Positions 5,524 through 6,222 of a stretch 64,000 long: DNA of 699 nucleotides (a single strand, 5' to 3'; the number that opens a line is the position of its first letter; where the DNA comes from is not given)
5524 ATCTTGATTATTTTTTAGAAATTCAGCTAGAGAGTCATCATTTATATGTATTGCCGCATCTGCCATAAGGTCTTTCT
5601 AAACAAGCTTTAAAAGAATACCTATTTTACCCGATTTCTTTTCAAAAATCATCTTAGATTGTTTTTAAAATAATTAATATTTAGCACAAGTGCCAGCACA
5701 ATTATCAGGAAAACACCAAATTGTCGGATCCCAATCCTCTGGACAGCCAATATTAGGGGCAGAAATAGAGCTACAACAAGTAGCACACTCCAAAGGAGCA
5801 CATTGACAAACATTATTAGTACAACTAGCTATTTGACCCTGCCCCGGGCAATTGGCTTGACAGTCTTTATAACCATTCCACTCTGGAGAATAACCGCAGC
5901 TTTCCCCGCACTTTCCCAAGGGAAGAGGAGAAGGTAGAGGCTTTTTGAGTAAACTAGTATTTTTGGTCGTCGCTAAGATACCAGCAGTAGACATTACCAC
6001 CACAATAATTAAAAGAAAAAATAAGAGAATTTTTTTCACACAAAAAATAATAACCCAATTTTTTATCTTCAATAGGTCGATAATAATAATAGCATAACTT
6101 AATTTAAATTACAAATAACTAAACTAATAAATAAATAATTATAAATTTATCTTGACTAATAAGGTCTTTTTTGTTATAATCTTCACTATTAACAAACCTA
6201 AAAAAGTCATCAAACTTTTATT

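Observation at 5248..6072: Secreted 14-cysteine mini-protein encoded directly upstream of trxA-trxB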

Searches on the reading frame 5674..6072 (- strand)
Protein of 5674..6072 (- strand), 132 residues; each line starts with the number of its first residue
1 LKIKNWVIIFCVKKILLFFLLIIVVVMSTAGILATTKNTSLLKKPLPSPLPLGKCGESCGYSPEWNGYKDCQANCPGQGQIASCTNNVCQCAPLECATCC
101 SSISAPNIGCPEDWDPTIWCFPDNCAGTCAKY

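Call 3: search_protein_families(library=pfam, proteins=[window:5674-6072:-], max_evalue=0.1)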
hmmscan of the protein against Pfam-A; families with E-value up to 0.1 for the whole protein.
window:5674-6072:- (132 aa): 2 families
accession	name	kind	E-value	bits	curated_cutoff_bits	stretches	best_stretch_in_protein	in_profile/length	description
PF05453.18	Toxin_6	-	0.0053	17.6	25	1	69-92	4-27/28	BmTXKS1/BmP02 toxin family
PF11921.14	DUF3439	-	0.021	15.2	27.1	1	25-65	57-97/122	Domain of unknown function (DUF3439)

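Call 6: find_homologous_proteins(query=window:5674-6072:-, max_evalue=1)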
Query window:5674-6072:- (132 aa): 1 proteins with E <= 1 among 5 candidates.
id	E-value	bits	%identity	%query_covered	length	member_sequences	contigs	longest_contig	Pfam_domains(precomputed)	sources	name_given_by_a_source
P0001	3.9e-67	243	100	80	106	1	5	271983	-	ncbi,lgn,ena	-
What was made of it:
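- Tried and rejected: Word-indexed search of 5.8 billion proteins: only the protein itself (call 6).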

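Call 7: search_solved_structures(query=window:5674-6072:-, max_evalue=10)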
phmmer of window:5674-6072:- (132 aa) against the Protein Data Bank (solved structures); distinct sequences matched with E-value up to 10: 5.
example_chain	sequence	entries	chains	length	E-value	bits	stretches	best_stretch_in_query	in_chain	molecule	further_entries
1pjv_A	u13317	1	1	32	0.99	12.4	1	68-93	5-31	Cobatoxin 1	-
9qxq_A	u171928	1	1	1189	1.1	12.2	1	45-73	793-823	Crystaline entomocidal protoxin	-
9h99_A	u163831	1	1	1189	1.2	12.2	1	45-73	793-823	Crystaline entomocidal protoxin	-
8w7n_A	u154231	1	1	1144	1.7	11.7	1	45-73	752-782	Pesticidal crystal protein Cry1Aa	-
1wm7_A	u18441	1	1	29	5.5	10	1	69-93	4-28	Neurotoxin BmP01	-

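Call 8: find_encoding_contigs(protein=P0001, flank=6000, max_places=10)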
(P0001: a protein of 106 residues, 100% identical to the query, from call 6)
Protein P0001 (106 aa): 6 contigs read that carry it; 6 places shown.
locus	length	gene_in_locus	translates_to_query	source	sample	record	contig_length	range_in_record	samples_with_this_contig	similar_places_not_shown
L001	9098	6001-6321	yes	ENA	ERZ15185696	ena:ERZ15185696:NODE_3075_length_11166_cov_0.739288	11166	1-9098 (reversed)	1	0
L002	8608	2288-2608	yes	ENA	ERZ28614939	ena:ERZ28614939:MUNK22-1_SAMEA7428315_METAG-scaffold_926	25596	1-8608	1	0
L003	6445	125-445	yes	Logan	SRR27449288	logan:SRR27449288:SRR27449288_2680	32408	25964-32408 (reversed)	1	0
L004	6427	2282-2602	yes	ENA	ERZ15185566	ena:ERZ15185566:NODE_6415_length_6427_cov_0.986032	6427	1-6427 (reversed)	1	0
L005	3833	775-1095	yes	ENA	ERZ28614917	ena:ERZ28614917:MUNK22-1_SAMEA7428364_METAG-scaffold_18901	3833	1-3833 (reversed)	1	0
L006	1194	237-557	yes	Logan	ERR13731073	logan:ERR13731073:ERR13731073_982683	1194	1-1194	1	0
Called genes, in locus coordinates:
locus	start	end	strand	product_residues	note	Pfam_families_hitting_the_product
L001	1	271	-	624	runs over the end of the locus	-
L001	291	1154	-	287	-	PF12705:PDDEXK_1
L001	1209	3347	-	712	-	PF00580:UvrD-helicase, PF13086:AAA_11, PF13245:AAA_19, PF13604:AAA_30 (faint), PF01443:Viral_helicase1 (faint), PF13538:UvrD_C_2 (faint), PF13361:UvrD_C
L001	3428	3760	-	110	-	-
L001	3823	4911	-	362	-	PF02661:Fic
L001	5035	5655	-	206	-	-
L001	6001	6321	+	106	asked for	-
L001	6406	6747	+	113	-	PF00085:Thioredoxin, PF04756:OST3_OST6 (weak), PF13728:TraF (weak), PF13098:Thioredoxin_2 (weak), PF13905:Thioredoxin_8 (faint)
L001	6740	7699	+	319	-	PF01946:Thi4 (faint), PF07992:Pyr_redox_2, PF13738:Pyr_redox_3, PF00070:Pyr_redox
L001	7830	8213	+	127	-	PF00072:Response_reg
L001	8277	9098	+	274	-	?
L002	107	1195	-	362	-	PF02661:Fic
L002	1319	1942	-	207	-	-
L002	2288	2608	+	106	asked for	-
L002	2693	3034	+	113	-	PF00085:Thioredoxin, PF04756:OST3_OST6 (weak), PF13728:TraF (weak), PF13098:Thioredoxin_2 (weak), PF13905:Thioredoxin_8 (faint)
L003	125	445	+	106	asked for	-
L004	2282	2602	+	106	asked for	-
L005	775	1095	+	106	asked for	-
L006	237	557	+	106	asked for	-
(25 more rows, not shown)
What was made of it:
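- All gene callers chose ATG 5994 (calls 6, 8).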

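Call 16: search_protein_representatives(protein=window:5674-6072:-)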
Query: 132 residues. Proteins with E-value up to 0.001 (for the whole library): 1; up to 1e-10: 1; up to 1e-30: 1. The best 1 are listed.
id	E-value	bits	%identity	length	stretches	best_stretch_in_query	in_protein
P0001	1.2e-67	242.6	100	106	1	27-132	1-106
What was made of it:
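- No homologue in 1.84 billion representative proteins (call 16).
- Tried and rejected: Exhaustive phmmer against 1.84 billion representatives: only itself (call 16).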

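Call 20: find_encoding_contigs(protein=P0002, flank=3000, max_places=10)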
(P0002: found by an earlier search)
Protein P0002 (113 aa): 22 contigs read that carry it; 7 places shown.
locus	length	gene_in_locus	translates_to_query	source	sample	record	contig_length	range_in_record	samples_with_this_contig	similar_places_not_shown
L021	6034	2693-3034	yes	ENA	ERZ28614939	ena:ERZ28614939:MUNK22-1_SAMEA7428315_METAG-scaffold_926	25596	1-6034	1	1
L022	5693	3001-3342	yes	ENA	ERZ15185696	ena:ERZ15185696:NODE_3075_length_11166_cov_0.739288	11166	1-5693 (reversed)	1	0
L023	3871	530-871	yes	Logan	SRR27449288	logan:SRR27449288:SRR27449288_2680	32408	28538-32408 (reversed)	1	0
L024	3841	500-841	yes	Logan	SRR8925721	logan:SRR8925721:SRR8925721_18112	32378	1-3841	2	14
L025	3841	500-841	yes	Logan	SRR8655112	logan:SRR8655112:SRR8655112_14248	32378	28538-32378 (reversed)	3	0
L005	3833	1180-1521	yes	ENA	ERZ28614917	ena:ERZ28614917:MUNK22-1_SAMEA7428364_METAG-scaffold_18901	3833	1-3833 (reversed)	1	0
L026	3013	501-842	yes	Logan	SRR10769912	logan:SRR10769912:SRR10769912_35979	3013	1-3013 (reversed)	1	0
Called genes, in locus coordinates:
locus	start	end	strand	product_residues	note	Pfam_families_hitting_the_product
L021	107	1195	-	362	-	PF02661:Fic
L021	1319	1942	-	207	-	-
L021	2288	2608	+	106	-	-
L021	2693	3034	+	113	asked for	PF00085:Thioredoxin, PF04756:OST3_OST6 (weak), PF13728:TraF (weak), PF13098:Thioredoxin_2 (weak), PF13905:Thioredoxin_8 (faint)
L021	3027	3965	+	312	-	-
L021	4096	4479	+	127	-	PF00072:Response_reg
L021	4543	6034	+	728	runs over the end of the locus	PF00512:HisKA, PF02518:HATPase_c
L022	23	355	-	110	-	-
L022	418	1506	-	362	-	PF02661:Fic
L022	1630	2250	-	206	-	-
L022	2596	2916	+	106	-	-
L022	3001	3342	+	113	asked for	PF00085:Thioredoxin, PF04756:OST3_OST6 (weak), PF13728:TraF (weak), PF13098:Thioredoxin_2 (weak), PF13905:Thioredoxin_8 (faint)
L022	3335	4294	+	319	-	PF01946:Thi4 (faint), PF07992:Pyr_redox_2, PF13738:Pyr_redox_3, PF00070:Pyr_redox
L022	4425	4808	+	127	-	PF00072:Response_reg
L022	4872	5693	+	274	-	?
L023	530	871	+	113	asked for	PF00085:Thioredoxin, PF04756:OST3_OST6 (weak), PF13728:TraF (weak), PF13098:Thioredoxin_2 (weak), PF13905:Thioredoxin_8 (faint)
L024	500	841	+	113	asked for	PF00085:Thioredoxin, PF04756:OST3_OST6 (weak), PF13728:TraF (weak), PF13098:Thioredoxin_2 (weak), PF13905:Thioredoxin_8 (faint)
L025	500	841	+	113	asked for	PF00085:Thioredoxin, PF04756:OST3_OST6 (weak), PF13728:TraF (weak), PF13098:Thioredoxin_2 (weak), PF13905:Thioredoxin_8 (faint)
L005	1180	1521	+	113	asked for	PF00085:Thioredoxin, PF04756:OST3_OST6 (weak), PF13728:TraF (weak), PF13098:Thioredoxin_2 (weak), PF13905:Thioredoxin_8 (faint)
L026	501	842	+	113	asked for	PF00085:Thioredoxin, PF04756:OST3_OST6 (weak), PF13728:TraF (weak), PF13098:Thioredoxin_2 (weak), PF13905:Thioredoxin_8 (faint)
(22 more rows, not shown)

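Call 25: predict_structure(protein=window:5674-6039:-)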
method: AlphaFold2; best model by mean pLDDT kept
length: 121 residues; sequences in the alignment: 1
mean_pLDDT: 57.2   pTM: 0.35
mean pLDDT of the five models: 57.2, 52.3, 49.5, 48.8, 45.0
residues with pLDDT >= 90: 0; 70-90: 19; 50-70: 61; < 50: 41
segments of 3 or more residues with pLDDT < 50: 22-54, 65-68, 93-96
pLDDT, mean of each block of 10 residues (from residue 1): 74 67 41 40 47 53 53 60 69 52 67 63 54
secondary structure, 60 per line:
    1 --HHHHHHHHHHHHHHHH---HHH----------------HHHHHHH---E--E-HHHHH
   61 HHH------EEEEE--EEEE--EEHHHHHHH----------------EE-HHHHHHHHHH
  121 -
elements in order: H3-18 H41-47 H56-63 E70-74 E77-80 H85-91 H111-120

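Call 32: fold_search(model_id=the predicted structure, library=pdb)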
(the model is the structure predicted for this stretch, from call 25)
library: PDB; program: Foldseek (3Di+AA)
matches with E <= 10: 0; with E <= 0.001: 0
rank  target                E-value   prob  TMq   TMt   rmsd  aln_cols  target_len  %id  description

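Call 33: find_homologous_proteins(query=P0003, max_evalue=1e-40)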
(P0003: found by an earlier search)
Query P0003 (319 aa): 6183 proteins with E <= 1e-40 among 8000 candidates; the best 120 are listed.
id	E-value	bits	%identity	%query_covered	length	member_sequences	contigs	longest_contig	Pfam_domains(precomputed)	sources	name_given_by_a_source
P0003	7.5e-203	690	100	100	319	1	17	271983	PF01946.24,PF07992.21,PF00070.34,PF13738.13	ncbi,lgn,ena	-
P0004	1.1e-102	361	53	100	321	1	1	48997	PF07992.21,PF00070.34,PF13738.13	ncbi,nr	ncbi:MAG: FAD-dependent oxidoreductase [bacterium]|nr:FAD-dependent oxidoreductase [bacterium]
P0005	9.6e-100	352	52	100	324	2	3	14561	PF01946.24,PF07992.21,PF00070.34,PF13738.13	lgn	-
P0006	4.1e-99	350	52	100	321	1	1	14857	PF07992.21,PF00070.34,PF13738.13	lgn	-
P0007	6.1e-96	339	51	100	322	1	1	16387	PF07992.21,PF00070.34,PF13738.13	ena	-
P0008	2.3e-95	337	51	100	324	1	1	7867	PF07992.21,PF00070.34,PF13738.13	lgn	-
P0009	1.3e-81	292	46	99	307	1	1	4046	PF01266.31,PF07992.21,PF00070.34,PF13738.13,PF03486.21,PF01134.29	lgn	-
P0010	1.9e-81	292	46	97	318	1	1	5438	PF07992.21,PF00070.34,PF13738.13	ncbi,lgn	-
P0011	2.3e-80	288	47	89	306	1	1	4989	PF01266.31,PF13434.13,PF07992.21,PF00070.34,PF13738.13,PF03486.21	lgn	-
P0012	1.4e-78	282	44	98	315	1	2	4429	PF07992.21,PF00070.34,PF13738.13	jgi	jgi:thioredoxin reductase (NADPH)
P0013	2.6e-78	281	44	99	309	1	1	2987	PF01946.24,PF01266.31,PF07992.21,PF00070.34,PF13738.13,PF03486.21,PF01134.29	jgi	jgi:thioredoxin reductase (NADPH)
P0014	2.8e-78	281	42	99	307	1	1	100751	PF07992.21,PF00070.34,PF13738.13,PF03486.21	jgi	-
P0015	9.8e-78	279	45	99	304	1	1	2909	PF01266.31,PF13450.13,PF07992.21,PF00070.34,PF13738.13,PF03486.21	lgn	-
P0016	1.3e-77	279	45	99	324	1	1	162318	PF01946.24,PF01266.31,PF13434.13,PF00890.31,PF07992.21,PF00070.34,PF13738.13,PF03486.21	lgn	-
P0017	2.1e-77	278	45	100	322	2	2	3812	PF01266.31,PF13450.13,PF07992.21,PF00070.34,PF13738.13,PF03486.21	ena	-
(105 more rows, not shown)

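Call 34: find_encoding_contigs(protein=P0004, flank=5000, max_places=3)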
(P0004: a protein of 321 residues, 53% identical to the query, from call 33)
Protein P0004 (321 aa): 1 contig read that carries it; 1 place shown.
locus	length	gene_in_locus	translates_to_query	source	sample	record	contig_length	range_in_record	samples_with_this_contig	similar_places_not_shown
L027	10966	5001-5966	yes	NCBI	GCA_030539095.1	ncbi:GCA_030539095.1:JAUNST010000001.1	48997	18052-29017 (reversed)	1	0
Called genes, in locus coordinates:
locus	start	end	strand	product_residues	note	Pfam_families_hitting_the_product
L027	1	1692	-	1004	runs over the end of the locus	PF00580:UvrD-helicase, PF13086:AAA_11 (faint), PF13245:AAA_19, PF13604:AAA_30 (faint), PF13361:UvrD_C, PF13538:UvrD_C_2 (faint), PF12705:PDDEXK_1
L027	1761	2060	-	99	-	-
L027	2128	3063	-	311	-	-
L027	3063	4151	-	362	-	PF02661:Fic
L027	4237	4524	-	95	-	-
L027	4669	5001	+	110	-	PF00085:Thioredoxin, PF13728:TraF (weak), PF13098:Thioredoxin_2 (weak), PF08534:Redoxin (faint), PF13905:Thioredoxin_8 (faint)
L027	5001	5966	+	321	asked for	PF07992:Pyr_redox_2, PF13738:Pyr_redox_3, PF00070:Pyr_redox (weak)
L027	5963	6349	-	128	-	PF00072:Response_reg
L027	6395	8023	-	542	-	PF00501:AMP-binding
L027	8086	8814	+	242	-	-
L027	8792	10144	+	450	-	PF00899:ThiF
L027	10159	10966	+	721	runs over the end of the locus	PF16927:HisKA_7TM, PF00512:HisKA, PF02518:HATPase_c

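Call 35: find_encoding_contigs(protein=P0005, flank=5000, max_places=3)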
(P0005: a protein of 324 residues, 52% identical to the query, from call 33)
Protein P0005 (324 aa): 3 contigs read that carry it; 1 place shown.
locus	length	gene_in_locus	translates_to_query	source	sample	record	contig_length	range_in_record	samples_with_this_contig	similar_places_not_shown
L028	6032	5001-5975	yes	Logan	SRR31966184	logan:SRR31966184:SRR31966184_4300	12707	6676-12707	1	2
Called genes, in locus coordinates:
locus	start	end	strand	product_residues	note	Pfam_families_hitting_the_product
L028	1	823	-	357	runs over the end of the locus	PF13462:Thioredoxin_4 (weak), PF01323:DSBA (weak)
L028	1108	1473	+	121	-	-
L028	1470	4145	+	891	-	PF20720:nSTAND3 (faint), PF17871:AAA_lid_9, PF00158:Sigma54_activat (weak), PF00004:AAA, PF07724:AAA_2, PF07728:AAA_5, PF10431:ClpB_D2-small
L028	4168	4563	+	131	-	-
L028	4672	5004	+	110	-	PF00085:Thioredoxin, PF13728:TraF (weak), PF13098:Thioredoxin_2 (weak), PF13905:Thioredoxin_8 (faint)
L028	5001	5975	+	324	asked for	PF01946:Thi4 (faint), PF07992:Pyr_redox_2, PF13738:Pyr_redox_3, PF00070:Pyr_redox (weak)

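Call 36: find_encoding_contigs(protein=P0006, flank=5000, max_places=3)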
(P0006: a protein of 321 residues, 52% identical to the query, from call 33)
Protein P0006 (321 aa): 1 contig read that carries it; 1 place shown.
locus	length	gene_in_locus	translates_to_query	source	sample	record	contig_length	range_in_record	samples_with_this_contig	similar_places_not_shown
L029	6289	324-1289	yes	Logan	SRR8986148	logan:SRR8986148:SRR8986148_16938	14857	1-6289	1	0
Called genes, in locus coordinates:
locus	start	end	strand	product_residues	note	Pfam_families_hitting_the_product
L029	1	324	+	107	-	?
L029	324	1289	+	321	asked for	PF07992:Pyr_redox_2, PF13738:Pyr_redox_3, PF00070:Pyr_redox (weak)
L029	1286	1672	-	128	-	PF00072:Response_reg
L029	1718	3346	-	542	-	PF00501:AMP-binding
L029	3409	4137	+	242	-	-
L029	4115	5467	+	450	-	PF00899:ThiF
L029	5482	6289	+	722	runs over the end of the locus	PF16927:HisKA_7TM (weak), PF00512:HisKA, PF02518:HATPase_c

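Call 53: find_encoding_contigs(protein=P0007, flank=5000, max_places=3)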
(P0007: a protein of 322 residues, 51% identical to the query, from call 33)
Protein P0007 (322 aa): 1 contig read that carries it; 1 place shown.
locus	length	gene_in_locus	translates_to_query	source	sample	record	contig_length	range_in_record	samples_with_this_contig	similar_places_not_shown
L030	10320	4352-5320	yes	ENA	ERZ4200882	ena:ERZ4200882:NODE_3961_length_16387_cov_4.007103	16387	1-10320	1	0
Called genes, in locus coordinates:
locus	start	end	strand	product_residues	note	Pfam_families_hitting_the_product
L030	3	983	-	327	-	?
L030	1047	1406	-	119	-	-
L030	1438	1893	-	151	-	-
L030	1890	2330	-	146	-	-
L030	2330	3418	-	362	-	PF02661:Fic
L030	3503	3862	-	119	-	-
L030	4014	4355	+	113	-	PF00085:Thioredoxin, PF13728:TraF, PF13098:Thioredoxin_2, PF13905:Thioredoxin_8 (weak)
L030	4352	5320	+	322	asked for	PF07992:Pyr_redox_2, PF13738:Pyr_redox_3, PF00070:Pyr_redox (weak)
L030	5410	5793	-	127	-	PF00072:Response_reg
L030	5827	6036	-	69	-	-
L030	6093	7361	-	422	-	-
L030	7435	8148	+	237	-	-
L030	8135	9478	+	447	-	PF00899:ThiF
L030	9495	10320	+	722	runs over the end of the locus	PF00512:HisKA, PF02518:HATPase_c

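Call 54: find_encoding_contigs(protein=P0008, flank=5000, max_places=3)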
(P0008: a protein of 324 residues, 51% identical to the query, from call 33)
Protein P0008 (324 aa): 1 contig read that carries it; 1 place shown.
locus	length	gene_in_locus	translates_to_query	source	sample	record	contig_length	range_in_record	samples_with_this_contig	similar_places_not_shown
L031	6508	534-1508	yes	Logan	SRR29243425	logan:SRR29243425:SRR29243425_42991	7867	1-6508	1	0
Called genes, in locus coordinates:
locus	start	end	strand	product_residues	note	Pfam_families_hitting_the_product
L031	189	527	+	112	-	PF00085:Thioredoxin, PF13728:TraF, PF13098:Thioredoxin_2, PF13905:Thioredoxin_8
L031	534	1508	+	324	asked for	PF07992:Pyr_redox_2, PF13738:Pyr_redox_3, PF00070:Pyr_redox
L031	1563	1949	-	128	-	PF00072:Response_reg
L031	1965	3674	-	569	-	PF00501:AMP-binding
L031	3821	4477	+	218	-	-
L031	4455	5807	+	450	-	PF00899:ThiF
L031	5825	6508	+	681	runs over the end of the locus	?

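Call 58: search_protein_families(library=ncbifam, proteins=[window:5674-6072:-], max_evalue=0.1)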
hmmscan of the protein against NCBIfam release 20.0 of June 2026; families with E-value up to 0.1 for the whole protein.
window:5674-6072:- (132 aa): 0 families
